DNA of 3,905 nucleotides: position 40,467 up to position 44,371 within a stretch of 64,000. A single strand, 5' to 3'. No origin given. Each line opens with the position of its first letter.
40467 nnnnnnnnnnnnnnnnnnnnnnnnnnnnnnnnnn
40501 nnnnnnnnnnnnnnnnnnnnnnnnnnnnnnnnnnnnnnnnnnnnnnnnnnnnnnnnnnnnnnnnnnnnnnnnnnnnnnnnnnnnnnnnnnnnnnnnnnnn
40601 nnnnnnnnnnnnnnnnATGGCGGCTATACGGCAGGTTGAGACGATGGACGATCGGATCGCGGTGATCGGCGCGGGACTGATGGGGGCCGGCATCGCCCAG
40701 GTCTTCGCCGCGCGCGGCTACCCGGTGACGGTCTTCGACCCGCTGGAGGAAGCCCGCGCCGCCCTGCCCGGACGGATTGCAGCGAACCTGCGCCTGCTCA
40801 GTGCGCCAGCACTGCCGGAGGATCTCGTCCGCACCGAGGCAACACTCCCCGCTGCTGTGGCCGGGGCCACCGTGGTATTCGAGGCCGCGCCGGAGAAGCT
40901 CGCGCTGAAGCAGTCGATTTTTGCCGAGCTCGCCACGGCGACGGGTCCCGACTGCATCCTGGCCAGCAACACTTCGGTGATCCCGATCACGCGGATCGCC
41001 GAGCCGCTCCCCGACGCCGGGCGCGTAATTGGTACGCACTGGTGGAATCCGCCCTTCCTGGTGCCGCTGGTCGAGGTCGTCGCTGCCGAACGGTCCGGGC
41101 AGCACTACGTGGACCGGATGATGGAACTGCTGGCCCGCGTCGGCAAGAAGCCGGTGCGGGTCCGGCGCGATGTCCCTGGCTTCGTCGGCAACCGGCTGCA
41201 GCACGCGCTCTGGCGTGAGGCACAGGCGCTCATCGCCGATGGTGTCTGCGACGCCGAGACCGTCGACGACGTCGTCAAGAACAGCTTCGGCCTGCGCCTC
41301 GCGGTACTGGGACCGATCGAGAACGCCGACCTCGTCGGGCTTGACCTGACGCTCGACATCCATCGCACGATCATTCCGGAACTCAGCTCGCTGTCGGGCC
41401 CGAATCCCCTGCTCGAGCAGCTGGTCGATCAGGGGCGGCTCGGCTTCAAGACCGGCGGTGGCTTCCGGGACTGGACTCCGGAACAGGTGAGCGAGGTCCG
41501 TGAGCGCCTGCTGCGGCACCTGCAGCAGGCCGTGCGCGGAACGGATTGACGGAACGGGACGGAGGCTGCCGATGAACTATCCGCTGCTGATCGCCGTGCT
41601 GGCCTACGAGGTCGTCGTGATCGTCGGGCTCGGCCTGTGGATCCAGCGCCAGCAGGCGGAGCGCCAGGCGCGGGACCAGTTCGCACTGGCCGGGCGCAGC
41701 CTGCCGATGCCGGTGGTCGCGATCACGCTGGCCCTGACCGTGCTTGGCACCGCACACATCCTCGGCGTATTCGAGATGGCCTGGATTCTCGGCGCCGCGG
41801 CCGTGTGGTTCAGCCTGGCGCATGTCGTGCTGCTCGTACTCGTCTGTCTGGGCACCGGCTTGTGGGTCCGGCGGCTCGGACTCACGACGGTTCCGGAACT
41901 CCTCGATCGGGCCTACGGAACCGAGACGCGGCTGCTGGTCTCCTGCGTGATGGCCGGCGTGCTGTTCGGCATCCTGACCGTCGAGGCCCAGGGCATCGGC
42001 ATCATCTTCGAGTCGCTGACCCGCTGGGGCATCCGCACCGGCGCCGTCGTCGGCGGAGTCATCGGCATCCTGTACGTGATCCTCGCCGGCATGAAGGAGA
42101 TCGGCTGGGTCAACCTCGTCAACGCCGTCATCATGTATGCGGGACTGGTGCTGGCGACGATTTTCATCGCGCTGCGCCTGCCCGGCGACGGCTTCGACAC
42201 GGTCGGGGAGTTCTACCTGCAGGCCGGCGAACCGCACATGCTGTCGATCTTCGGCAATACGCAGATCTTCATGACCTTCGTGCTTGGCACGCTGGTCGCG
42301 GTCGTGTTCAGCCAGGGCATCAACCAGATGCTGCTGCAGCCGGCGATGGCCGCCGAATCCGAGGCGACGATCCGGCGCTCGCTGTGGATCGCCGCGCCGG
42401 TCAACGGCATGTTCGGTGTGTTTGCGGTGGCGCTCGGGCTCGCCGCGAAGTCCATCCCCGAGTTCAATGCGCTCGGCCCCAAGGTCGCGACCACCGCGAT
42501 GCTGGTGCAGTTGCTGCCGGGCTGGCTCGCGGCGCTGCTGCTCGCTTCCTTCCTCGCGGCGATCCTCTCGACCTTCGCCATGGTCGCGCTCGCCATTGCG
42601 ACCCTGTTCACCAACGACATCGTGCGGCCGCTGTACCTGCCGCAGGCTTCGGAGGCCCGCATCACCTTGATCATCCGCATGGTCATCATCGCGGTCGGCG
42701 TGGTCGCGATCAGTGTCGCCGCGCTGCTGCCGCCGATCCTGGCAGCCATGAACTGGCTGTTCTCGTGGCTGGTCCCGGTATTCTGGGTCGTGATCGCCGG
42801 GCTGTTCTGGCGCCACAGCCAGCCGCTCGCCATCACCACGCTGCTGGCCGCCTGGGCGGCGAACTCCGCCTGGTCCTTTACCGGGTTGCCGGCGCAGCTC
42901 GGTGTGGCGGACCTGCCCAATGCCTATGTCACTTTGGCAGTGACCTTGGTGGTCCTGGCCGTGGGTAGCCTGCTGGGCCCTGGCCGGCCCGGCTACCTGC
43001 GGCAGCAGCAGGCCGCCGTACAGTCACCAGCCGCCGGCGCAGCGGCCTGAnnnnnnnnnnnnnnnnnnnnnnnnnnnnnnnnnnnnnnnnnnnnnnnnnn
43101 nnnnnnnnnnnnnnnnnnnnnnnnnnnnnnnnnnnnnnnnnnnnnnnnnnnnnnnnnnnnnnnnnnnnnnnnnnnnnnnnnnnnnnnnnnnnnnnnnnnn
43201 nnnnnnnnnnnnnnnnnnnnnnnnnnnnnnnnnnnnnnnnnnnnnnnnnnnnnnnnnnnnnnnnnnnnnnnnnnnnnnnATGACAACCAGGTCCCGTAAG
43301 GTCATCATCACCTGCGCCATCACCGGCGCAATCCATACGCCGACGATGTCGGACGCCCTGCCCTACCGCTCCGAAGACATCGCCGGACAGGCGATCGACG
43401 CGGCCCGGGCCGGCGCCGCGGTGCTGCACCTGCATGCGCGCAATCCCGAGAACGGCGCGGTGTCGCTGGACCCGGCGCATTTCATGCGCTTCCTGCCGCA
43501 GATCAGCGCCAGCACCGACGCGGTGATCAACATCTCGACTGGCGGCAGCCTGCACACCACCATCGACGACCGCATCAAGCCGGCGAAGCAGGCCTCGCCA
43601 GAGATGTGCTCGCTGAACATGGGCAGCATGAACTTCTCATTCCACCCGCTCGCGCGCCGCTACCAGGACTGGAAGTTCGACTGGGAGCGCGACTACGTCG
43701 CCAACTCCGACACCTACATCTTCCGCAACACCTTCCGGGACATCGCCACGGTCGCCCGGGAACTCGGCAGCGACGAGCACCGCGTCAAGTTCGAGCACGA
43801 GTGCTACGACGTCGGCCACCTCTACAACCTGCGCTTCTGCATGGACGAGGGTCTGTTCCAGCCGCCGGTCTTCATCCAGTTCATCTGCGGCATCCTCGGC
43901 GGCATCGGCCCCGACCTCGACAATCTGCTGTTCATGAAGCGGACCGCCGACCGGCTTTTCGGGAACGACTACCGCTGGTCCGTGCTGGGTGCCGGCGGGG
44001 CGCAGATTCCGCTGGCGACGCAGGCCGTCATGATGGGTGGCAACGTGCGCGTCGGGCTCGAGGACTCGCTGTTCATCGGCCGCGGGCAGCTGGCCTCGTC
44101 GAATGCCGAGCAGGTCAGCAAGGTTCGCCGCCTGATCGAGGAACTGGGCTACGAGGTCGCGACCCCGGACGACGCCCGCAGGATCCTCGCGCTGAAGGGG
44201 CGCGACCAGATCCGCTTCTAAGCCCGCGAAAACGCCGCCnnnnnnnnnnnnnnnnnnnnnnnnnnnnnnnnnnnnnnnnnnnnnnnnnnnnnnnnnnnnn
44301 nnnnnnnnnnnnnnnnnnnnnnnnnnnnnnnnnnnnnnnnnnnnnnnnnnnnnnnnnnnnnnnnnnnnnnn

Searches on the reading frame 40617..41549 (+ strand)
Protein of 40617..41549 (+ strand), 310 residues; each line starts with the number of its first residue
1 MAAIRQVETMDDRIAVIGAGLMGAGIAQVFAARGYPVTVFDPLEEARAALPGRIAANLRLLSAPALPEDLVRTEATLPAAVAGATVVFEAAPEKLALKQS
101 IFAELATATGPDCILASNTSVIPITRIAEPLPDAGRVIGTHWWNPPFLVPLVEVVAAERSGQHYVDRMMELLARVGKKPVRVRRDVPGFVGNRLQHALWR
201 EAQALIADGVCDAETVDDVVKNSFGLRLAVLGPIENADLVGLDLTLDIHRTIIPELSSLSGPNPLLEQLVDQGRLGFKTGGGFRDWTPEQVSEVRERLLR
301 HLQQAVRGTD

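Call 39: search_protein_families(library=pfam, proteins=[window:40617-41549:+], max_evalue=0.00001)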
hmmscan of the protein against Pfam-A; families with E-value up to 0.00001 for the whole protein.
window:40617-41549:+ (310 aa): 3 families
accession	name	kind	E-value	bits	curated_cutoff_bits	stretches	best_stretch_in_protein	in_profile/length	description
PF02737.24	3HCDH_N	-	1.4e-47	162.3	22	1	14-185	2-179/180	3-hydroxyacyl-CoA dehydrogenase, NAD binding domain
PF00725.27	3HCDH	-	7.1e-20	71.8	22.1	1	188-286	1-97/97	3-hydroxyacyl-CoA dehydrogenase, C-terminal domain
PF03446.21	NAD_binding_2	-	4.1e-06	27.3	21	1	13-119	1-93/161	NAD binding domain of 6-phosphogluconate dehydrogenase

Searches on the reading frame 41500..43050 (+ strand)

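Call 39: search_protein_families(library=pfam, proteins=[window:41500-43050:+], max_evalue=0.00001)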
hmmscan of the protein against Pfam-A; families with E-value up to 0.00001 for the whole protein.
window:41500-43050:+ (516 aa): 1 family
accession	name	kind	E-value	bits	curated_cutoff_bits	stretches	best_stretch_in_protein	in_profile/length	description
PF00474.23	SSF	-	1.8e-30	106.6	22.8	1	61-439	1-393/406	Sodium:solute symporter family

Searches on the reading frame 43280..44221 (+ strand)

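Call 39: search_protein_families(library=pfam, proteins=[window:43280-44221:+], max_evalue=0.00001)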
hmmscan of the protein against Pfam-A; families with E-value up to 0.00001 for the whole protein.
window:43280-44221:+ (313 aa): 1 family
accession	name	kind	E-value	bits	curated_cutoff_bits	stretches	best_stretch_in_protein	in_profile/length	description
PF05853.18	BKACE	-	3.2e-102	342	24.8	1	7-305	1-274/274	beta-keto acid cleavage enzyme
